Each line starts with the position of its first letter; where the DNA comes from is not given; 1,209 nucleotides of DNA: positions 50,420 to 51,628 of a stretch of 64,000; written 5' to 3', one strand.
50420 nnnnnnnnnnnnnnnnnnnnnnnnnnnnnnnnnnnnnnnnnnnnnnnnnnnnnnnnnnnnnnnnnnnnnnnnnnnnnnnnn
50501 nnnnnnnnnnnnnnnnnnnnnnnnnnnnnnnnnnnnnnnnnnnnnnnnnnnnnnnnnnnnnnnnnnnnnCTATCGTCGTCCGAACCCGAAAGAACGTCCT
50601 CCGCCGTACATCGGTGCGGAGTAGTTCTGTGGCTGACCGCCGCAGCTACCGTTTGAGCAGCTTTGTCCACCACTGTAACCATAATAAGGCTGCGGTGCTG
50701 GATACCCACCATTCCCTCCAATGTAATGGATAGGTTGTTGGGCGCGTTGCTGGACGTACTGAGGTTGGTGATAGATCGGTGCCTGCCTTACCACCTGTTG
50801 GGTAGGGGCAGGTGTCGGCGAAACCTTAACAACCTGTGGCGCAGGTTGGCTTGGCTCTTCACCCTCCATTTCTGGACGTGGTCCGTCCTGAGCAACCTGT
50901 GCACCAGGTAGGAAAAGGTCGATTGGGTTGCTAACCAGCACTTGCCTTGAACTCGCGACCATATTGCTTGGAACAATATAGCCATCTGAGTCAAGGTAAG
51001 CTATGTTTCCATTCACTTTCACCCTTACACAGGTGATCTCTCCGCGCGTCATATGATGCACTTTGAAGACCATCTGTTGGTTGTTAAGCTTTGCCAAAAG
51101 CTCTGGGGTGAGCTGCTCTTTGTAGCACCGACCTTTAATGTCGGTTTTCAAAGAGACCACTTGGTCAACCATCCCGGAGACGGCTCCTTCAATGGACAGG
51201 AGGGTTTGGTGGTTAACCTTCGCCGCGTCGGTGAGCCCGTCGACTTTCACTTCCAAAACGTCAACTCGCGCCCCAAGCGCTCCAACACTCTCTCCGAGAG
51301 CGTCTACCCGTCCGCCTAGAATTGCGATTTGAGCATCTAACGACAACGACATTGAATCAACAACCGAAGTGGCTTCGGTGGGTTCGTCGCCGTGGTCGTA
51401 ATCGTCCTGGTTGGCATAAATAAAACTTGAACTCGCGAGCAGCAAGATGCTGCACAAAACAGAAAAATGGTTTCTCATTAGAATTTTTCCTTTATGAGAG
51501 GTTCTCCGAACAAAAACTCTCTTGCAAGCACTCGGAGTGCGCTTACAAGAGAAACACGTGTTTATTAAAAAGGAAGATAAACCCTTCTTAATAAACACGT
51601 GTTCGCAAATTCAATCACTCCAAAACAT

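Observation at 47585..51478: Trio of secreted/coiled-coil proteins with Gln/Pro/Tyr/Cys-rich low-complexity regions and paralogous N-terminal architecture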

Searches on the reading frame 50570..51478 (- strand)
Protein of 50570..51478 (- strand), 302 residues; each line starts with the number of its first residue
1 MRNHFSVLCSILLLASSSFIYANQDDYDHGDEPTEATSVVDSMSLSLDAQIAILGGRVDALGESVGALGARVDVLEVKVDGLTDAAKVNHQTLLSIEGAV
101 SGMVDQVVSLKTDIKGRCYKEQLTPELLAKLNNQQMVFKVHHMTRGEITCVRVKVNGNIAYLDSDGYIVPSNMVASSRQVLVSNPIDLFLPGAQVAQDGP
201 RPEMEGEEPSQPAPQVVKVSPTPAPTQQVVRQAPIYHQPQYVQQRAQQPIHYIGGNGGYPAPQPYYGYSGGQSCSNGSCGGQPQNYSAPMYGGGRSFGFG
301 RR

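Call 3: search_protein_families(library=pfam, proteins=[window:50570-51478:-], max_evalue=0.1)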
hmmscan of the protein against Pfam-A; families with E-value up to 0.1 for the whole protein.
window:50570-51478:- (302 aa): 0 families

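Call 13: find_homologous_proteins(query=window:50570-51478:-, max_evalue=0.01)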
Query window:50570-51478:- (302 aa): 1 proteins with E <= 0.01 among 2677 candidates.
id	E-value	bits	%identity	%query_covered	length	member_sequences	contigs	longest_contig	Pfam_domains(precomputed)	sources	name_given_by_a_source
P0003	2.7e-199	678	100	100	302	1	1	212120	-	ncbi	-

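Call 50: search_protein_families(library=ncbifam, proteins=[P0001, P0002, P0003], max_evalue=0.01)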
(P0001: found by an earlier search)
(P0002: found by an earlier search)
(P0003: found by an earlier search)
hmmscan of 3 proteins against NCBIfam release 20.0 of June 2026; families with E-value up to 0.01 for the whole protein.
P0001 (381 aa): 0 families

P0002 (516 aa): 0 families

P0003 (302 aa): 0 families

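Call 104: search_protein_families(library=pfam, proteins=[P0003], max_evalue=1)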
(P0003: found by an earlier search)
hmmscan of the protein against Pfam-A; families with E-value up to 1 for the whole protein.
P0003 (302 aa): 0 families

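Call 109: search_protein_families(library=padloc, proteins=[P0001, P0002, P0003], max_evalue=0.01)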
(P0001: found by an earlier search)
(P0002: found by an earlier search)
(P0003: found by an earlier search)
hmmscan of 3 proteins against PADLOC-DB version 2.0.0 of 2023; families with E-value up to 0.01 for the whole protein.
P0001 (381 aa): 0 families

P0002 (516 aa): 1 family
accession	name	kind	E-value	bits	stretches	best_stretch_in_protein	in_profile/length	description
PDLC03865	LmuB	-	0.0015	14.8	1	44-158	732-826/1007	-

P0003 (302 aa): 0 families

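Call 110: search_protein_families(library=phrogs, proteins=[P0001, P0002, P0003], max_evalue=0.01)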
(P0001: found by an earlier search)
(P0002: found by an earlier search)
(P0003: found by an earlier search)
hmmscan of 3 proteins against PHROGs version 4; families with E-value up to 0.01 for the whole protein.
P0001 (381 aa): 0 families

P0002 (516 aa): 0 families

P0003 (302 aa): 0 families
